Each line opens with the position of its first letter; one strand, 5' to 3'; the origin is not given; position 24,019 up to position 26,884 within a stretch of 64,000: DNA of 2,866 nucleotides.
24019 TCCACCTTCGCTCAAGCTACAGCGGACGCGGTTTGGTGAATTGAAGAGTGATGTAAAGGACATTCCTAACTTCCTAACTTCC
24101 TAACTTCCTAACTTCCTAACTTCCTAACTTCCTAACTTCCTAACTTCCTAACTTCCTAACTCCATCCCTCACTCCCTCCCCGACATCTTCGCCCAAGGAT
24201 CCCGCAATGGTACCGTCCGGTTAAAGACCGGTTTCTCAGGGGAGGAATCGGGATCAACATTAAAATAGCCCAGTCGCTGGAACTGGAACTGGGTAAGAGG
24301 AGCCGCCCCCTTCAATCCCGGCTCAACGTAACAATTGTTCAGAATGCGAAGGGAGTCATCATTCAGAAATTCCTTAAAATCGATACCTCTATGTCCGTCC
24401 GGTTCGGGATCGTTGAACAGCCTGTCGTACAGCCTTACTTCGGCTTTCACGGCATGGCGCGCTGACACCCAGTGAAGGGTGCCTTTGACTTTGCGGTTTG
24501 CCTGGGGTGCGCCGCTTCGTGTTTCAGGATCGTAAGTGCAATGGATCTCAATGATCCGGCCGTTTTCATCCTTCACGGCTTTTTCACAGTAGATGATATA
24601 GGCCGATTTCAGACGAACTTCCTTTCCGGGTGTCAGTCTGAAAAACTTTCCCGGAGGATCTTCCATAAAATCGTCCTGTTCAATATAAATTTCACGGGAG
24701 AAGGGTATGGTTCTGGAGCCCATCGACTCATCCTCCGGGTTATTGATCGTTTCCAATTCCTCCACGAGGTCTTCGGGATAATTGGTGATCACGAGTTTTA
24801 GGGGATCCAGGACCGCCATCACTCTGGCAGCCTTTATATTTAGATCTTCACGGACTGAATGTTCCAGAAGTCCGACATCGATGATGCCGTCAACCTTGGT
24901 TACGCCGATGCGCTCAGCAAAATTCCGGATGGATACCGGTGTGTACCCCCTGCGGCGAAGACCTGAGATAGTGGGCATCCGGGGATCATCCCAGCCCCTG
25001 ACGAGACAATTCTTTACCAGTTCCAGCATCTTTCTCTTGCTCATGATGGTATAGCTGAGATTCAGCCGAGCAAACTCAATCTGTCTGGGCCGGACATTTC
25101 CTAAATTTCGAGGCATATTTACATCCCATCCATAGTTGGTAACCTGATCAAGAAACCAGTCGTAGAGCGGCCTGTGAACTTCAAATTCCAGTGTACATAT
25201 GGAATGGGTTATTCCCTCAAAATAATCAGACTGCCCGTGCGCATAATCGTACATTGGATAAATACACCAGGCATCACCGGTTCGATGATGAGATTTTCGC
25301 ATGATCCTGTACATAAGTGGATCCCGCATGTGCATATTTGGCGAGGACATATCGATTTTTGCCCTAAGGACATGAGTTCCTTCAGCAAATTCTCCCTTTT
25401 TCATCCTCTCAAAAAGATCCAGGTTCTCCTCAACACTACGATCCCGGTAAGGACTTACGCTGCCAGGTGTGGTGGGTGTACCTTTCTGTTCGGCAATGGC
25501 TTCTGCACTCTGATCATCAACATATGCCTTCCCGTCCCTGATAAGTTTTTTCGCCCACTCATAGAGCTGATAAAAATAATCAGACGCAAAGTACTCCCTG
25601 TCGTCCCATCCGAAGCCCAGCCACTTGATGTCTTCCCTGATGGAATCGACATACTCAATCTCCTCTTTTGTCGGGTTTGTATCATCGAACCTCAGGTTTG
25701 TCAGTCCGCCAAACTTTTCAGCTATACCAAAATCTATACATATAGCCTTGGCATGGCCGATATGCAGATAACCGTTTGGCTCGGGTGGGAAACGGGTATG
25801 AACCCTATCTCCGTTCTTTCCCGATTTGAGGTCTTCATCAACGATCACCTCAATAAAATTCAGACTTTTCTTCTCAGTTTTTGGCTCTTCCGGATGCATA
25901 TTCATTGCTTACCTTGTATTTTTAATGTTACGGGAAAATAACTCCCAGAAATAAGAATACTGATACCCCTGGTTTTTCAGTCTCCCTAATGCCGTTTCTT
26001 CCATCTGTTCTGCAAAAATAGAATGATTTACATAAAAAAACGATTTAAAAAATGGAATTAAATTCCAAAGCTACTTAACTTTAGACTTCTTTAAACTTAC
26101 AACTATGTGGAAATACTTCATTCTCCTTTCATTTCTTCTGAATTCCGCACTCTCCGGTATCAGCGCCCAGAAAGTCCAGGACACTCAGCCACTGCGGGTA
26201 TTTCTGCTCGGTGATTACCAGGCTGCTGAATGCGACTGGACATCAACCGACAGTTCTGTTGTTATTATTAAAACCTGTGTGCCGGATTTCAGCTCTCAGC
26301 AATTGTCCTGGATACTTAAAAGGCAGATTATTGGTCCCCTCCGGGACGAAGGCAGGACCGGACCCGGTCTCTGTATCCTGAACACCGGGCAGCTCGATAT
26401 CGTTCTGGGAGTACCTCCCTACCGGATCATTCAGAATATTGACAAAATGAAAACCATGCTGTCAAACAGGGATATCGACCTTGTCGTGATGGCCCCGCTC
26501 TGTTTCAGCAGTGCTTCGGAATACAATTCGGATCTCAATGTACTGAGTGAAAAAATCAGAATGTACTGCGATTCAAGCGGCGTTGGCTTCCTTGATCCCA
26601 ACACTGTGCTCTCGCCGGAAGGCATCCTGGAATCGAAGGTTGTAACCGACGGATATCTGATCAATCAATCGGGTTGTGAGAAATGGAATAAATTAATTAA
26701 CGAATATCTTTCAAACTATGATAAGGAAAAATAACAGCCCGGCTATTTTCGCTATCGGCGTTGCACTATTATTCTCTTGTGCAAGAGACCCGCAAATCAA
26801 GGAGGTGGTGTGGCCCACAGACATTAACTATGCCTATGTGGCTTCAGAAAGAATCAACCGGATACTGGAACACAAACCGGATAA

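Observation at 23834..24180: Composite 8-nt-periodic element occupying the entire glnS / UDG-like gap, with a flawless (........)x10 array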

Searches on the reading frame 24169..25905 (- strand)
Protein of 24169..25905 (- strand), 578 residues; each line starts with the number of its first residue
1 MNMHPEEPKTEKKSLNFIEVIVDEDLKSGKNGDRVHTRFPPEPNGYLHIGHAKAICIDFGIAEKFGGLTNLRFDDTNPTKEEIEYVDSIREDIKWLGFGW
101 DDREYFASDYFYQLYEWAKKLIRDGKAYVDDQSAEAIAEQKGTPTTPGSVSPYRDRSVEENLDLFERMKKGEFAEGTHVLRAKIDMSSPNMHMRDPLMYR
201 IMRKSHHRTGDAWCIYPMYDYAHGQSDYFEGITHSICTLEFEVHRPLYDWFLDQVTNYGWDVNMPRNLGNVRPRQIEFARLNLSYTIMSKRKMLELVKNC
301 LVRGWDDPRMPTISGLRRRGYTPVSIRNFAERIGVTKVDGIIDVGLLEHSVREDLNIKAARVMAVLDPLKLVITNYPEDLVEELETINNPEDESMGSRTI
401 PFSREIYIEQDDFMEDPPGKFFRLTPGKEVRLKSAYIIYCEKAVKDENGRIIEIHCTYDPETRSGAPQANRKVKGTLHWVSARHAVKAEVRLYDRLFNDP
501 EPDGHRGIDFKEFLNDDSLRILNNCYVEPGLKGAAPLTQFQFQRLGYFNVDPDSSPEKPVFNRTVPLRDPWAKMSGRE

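Call 8: search_protein_families(library=pfam, proteins=[window:24169-25905:-])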
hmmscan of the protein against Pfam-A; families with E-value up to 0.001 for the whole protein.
window:24169-25905:- (578 aa): 3 families
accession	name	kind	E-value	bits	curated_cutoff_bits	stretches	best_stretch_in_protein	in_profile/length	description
PF00749.27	tRNA-synt_1c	-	8.2e-99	330.9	23.4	1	35-354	2-311/314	tRNA synthetases class I (E and Q), catalytic domain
PF03950.23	tRNA-synt_1c_C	-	4.8e-32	110.5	23.9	1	359-459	1-91/91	tRNA synthetases class I (E and Q), anti-codon binding domain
PF20974.2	tRNA-synt_1c_C2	-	1.3e-23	83.9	23.9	1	476-551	1-69/69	tRNA synthetases class I (E and Q), anti-codon binding domain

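Call 10: find_encoding_contigs(protein=window:24169-25905:-, flank=3000, max_places=6)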
Protein window:24169-25905:- (578 aa): no gene with exactly this product is on record in the collection.

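Call 12: find_homologous_proteins(query=window:24169-25905:-, max_evalue=1e-100)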
Query window:24169-25905:- (578 aa): 8000 proteins with E <= 1e-100 among 8000 candidates; the best 120 are listed.
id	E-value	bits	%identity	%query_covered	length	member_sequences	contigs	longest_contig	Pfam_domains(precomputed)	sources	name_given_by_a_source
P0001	0.0e+0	1368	100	100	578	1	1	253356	PF20974.3,PF00749.28,PF03950.24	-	-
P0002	0.0e+0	1106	81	100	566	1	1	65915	PF20974.3,PF00749.28,PF03950.24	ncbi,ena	-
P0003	0.0e+0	1096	81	100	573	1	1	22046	PF20974.3,PF00749.28,PF03950.24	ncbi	-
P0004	0.0e+0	1089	80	100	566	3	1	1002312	PF20974.3,PF00749.28,PF03950.24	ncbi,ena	-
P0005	0.0e+0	1086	80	100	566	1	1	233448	PF20974.3,PF00749.28,PF03950.24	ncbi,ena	-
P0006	0.0e+0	1081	80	100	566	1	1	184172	PF20974.3,PF00749.28,PF03950.24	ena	-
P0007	0.0e+0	1077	79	100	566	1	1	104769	PF20974.3,PF00749.28,PF03950.24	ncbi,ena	-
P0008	0.0e+0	1037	77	100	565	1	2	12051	PF20974.3,PF00749.28,PF03950.24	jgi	jgi:glutaminyl-tRNA synthetase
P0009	0.0e+0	1033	77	97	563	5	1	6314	PF20974.3,PF00749.28,PF03950.24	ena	-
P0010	0.0e+0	1030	77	100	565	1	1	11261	PF20974.3,PF00749.28,PF03950.24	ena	-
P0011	0.0e+0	1030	77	98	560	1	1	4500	PF20974.3,PF00749.28,PF03950.24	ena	-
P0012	0.0e+0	1030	77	98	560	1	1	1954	PF20974.3,PF00749.28,PF03950.24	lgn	-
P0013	0.0e+0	1027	77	98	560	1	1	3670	PF20974.3,PF00749.28,PF03950.24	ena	-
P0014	0.0e+0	1027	76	99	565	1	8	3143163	PF20974.3,PF00749.28,PF03950.24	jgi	jgi:glutaminyl-tRNA synthetase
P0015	0.0e+0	1025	75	100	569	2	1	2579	PF20974.3,PF00749.28,PF03950.24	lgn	-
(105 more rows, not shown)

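Call 13: find_encoding_contigs(protein=P0004, flank=4000, max_places=2)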
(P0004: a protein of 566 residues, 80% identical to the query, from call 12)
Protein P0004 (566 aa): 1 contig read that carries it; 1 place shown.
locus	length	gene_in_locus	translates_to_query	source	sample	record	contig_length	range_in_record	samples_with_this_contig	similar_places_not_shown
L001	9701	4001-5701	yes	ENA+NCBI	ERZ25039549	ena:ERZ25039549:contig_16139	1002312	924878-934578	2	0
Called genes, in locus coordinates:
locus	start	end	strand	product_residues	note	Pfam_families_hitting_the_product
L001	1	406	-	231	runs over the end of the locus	PF00657:Lipase_GDSL, PF13472:Lipase_GDSL_2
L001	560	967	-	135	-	PF00072:Response_reg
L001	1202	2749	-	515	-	PF17159:MASE3, PF00512:HisKA, PF02518:HATPase_c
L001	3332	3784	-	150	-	PF02152:FolB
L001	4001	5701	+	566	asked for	PF00749:tRNA-synt_1c, PF03950:tRNA-synt_1c_C, PF20974:tRNA-synt_1c_C2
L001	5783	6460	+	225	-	PF03167:UDG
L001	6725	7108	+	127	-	PF07366:SnoaL (faint), PF12680:SnoaL_2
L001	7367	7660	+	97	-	-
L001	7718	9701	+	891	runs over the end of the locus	PF00801:PKD (faint), PF19076:CshA_repeat (faint), PF19081:Ig_7 (faint), PF13585:CHU_C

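Call 14: find_encoding_contigs(protein=P0002, flank=4000, max_places=2)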
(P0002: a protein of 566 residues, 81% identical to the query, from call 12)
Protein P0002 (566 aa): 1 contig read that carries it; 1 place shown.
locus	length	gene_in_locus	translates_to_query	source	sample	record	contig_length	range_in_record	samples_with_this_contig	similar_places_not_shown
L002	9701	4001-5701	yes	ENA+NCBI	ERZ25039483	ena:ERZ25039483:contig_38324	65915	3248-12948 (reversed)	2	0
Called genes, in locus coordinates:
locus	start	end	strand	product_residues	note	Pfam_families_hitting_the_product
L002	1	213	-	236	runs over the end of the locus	PF17159:MASE3, PF00512:HisKA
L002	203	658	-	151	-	PF17159:MASE3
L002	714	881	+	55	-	-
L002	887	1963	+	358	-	PF08241:Methyltransf_11, PF13649:Methyltransf_25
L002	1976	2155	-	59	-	PF14375:Cys_rich_CWC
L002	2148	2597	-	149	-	PF02152:FolB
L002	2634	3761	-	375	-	PF00150:Cellulase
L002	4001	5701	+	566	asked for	PF00749:tRNA-synt_1c, PF03950:tRNA-synt_1c_C, PF20974:tRNA-synt_1c_C2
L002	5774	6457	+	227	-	PF03167:UDG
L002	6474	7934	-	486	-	PF00939:Na_sulph_symp, PF03600:CitMHS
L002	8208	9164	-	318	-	PF05235:CHAD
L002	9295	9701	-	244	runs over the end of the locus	-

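Call 15: find_encoding_contigs(protein=P0005, flank=4000, max_places=2)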
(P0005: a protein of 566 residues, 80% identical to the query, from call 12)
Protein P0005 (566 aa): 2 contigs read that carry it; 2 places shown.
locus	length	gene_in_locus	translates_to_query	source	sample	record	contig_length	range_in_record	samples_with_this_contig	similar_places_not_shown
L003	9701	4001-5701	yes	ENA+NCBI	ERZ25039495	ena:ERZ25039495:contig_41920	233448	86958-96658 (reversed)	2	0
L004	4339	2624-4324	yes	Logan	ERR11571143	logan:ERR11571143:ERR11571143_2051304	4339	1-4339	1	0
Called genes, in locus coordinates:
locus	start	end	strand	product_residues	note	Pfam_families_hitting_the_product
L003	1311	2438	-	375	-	PF00150:Cellulase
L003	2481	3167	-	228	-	PF00657:Lipase_GDSL (weak), PF13472:Lipase_GDSL_2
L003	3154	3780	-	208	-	-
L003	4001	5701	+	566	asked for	PF00749:tRNA-synt_1c, PF03950:tRNA-synt_1c_C, PF20974:tRNA-synt_1c_C2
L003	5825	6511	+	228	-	PF03167:UDG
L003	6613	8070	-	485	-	PF00939:Na_sulph_symp, PF03600:CitMHS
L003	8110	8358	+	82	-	-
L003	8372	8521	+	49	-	-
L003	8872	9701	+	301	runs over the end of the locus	PF00535:Glycos_transf_2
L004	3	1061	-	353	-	?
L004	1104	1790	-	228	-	PF00657:Lipase_GDSL (weak), PF13472:Lipase_GDSL_2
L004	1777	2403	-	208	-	-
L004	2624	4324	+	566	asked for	PF00749:tRNA-synt_1c, PF03950:tRNA-synt_1c_C, PF20974:tRNA-synt_1c_C2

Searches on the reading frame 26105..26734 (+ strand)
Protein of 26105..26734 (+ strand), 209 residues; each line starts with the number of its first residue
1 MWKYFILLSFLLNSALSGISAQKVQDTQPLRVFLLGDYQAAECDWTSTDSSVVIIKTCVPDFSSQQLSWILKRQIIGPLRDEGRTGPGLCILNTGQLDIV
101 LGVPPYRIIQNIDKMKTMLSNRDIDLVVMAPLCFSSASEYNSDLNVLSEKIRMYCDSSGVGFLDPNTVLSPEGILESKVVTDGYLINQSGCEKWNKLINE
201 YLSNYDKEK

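Call 8: search_protein_families(library=pfam, proteins=[window:26105-26734:+])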
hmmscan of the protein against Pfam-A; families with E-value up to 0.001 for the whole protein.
window:26105-26734:+ (209 aa): 1 family
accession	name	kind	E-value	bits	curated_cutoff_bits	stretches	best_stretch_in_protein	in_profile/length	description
PF25182.1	NonGDSL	-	5.2e-05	23.1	80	1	84-164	92-171/220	Non-GDSL lipase-like family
